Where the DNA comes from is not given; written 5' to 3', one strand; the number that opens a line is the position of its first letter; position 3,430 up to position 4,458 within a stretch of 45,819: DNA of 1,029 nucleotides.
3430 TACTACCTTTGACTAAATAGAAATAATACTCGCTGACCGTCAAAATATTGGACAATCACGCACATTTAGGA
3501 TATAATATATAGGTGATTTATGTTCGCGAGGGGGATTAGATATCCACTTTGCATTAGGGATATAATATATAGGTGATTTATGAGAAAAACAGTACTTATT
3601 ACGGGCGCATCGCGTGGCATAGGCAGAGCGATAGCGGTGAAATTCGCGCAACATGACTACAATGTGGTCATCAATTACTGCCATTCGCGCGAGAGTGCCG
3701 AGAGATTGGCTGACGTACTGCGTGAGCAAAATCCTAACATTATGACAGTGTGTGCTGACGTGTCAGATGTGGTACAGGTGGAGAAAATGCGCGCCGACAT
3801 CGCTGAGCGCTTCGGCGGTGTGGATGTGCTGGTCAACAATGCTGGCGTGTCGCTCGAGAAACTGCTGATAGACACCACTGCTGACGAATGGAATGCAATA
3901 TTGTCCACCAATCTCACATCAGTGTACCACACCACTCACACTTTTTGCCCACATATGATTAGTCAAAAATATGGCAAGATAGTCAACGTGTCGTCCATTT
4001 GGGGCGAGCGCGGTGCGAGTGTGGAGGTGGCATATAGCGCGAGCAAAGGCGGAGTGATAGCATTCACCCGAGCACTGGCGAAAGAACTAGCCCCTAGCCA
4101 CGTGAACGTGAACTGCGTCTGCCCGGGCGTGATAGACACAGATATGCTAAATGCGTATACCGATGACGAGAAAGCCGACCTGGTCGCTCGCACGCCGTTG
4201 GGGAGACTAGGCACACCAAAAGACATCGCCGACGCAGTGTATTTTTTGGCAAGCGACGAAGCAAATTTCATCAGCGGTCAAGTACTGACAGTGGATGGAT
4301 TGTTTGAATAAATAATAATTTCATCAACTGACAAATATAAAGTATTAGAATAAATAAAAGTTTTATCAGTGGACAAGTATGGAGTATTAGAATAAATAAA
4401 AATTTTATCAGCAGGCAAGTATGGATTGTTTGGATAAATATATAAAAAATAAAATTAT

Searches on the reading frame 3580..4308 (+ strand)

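Call 96: search_protein_families(library=padloc, proteins=[window:3580-4308:+], max_evalue=0.001)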
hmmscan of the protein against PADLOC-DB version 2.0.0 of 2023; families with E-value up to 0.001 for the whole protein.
window:3580-4308:+ (243 aa): 1 family
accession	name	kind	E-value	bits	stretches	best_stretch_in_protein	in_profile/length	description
PDLC01887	CARF4--CARF_PDDEXK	-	0.0003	18.4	1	14-89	13-87/285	-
